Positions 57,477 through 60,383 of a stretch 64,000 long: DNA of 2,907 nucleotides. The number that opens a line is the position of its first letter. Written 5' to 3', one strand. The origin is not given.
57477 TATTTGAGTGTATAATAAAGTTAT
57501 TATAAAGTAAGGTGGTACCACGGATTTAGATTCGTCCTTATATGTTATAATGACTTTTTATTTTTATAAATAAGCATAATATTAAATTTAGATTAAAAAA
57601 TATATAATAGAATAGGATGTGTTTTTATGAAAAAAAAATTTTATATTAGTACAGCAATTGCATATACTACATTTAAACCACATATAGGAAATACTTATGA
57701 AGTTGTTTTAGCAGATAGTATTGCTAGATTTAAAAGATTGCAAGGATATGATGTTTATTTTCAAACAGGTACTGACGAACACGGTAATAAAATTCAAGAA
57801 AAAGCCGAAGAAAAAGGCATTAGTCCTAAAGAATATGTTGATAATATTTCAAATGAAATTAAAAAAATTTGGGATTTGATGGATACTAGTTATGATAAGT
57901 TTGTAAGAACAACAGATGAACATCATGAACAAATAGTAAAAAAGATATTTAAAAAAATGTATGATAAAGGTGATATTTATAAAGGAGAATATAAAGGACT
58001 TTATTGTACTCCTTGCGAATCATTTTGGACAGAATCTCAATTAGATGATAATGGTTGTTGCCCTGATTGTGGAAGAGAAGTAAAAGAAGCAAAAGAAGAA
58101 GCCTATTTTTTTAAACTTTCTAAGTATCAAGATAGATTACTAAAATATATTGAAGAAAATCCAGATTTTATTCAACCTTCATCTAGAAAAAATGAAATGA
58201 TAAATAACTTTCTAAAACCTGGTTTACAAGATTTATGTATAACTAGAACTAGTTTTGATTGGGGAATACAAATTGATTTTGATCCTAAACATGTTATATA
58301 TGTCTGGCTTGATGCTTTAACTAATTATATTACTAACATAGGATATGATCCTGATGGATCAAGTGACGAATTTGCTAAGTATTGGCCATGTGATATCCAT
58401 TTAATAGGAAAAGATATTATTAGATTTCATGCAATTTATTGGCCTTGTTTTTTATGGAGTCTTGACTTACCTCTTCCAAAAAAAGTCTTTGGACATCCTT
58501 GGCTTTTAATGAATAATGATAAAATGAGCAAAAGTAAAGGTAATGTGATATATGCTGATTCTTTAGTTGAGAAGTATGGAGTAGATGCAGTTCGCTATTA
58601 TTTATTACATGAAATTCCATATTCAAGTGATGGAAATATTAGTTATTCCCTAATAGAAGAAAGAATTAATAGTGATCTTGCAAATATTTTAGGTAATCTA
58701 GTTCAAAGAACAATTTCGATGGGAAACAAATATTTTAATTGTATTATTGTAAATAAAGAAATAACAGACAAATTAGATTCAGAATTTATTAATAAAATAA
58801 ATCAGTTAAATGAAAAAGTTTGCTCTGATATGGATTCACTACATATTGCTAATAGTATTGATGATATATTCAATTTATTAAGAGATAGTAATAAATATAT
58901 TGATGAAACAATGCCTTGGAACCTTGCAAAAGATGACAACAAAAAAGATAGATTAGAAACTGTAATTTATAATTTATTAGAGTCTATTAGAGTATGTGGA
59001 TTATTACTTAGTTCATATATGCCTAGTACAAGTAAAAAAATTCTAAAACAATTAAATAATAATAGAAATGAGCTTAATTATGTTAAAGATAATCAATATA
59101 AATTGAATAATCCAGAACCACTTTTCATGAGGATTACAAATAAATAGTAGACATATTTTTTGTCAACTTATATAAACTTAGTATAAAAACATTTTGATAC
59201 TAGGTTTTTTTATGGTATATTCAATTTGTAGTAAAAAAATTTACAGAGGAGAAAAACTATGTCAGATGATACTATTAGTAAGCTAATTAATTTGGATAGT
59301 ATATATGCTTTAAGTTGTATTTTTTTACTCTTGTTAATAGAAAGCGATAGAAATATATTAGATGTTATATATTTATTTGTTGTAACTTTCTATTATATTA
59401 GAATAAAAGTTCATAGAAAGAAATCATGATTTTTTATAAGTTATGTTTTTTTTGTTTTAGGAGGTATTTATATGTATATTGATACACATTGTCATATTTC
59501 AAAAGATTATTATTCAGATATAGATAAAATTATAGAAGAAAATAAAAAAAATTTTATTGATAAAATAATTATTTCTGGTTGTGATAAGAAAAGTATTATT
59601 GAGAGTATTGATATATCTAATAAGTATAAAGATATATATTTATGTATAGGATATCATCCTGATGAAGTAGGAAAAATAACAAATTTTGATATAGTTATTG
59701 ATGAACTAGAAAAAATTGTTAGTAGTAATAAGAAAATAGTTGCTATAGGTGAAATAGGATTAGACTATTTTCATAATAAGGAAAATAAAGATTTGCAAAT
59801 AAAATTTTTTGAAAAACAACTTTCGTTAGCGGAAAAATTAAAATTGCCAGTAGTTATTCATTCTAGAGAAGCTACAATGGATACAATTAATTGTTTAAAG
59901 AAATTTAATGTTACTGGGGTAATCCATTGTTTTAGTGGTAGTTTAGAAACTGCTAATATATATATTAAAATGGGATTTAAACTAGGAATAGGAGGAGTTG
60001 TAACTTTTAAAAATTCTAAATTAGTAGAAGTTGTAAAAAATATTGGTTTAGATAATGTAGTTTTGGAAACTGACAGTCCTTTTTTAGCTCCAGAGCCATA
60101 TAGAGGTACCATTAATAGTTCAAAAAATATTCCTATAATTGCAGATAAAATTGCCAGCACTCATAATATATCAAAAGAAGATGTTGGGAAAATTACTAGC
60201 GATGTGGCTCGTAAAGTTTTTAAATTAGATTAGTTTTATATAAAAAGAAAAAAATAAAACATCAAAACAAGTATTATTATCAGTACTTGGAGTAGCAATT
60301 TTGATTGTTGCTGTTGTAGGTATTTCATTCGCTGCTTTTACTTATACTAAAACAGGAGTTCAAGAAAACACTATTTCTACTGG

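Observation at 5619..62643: The two phase-variable paralogs form a large inverted repeat placed symmetrically around oriC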

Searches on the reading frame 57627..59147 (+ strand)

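Call 8: search_protein_families(library=pfam, proteins=[window:57627-59147:+], max_evalue=0.01)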
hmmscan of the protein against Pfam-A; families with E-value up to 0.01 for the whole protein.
window:57627-59147:+ (506 aa): 6 families
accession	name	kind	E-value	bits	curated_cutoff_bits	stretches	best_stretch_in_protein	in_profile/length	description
PF09334.17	tRNA-synt_1g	-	1.1e-113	380.4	20.1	2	155-362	178-390/391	tRNA synthetases class I (M)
PF00133.28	tRNA-synt_1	-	6e-34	117.9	22.7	3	222-338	297-413/414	tRNA synthetases class I (I, L, M and V)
PF01406.26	tRNA-synt_1e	-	9.6e-14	51.9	27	2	6-122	13-126/301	tRNA synthetases class I (C) catalytic domain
PF19303.5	Anticodon_3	-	5.9e-07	29.9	23.5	1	384-493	11-116/152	Anticodon binding domain of methionyl tRNA ligase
PF08264.19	Anticodon_1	-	0.00017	21.9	25.1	1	384-479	1-96/148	Anticodon-binding domain of tRNA ligase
PF01921.24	tRNA-synt_1f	-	0.0002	20.8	27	0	284-331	267-314/360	tRNA synthetases class I (K)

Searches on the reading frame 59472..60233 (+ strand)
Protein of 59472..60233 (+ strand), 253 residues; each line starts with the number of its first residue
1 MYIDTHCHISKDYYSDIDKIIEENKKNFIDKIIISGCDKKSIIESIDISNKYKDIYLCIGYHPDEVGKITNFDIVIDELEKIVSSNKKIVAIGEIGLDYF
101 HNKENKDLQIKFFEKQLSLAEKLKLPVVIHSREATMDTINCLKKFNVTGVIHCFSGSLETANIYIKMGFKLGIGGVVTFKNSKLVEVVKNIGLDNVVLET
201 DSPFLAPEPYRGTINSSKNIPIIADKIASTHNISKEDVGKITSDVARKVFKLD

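Call 8: search_protein_families(library=pfam, proteins=[window:59472-60233:+], max_evalue=0.01)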
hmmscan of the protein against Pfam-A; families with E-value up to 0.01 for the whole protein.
window:59472-60233:+ (253 aa): 1 family
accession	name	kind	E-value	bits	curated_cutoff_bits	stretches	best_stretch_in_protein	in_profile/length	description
PF01026.27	TatD_DNase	-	1.2e-73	248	27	1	3-251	1-253/253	TatD related DNase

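Call 24: find_encoding_contigs(protein=window:59472-60233:+, flank=6000, max_places=10)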
Protein window:59472-60233:+ (253 aa): 5 contigs read that carry it; 3 places shown.
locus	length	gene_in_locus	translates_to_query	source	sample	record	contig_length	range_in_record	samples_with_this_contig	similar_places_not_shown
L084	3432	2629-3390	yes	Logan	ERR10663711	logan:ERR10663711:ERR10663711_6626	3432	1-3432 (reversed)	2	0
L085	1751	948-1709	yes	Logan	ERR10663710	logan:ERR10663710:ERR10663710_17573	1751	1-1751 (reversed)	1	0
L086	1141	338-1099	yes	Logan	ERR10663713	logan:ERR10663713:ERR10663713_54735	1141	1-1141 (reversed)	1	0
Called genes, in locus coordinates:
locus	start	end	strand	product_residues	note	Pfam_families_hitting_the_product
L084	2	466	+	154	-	?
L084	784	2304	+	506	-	PF00133:tRNA-synt_1, PF01406:tRNA-synt_1e (weak), PF09334:tRNA-synt_1g, PF00133:tRNA-synt_1, PF09334:tRNA-synt_1g, PF00133:tRNA-synt_1, PF19303:Anticodon_3 (weak)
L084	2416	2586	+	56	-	-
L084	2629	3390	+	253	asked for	PF01026:TatD_DNase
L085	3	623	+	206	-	?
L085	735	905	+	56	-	-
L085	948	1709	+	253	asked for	PF01026:TatD_DNase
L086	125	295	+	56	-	-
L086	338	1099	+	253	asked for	PF01026:TatD_DNase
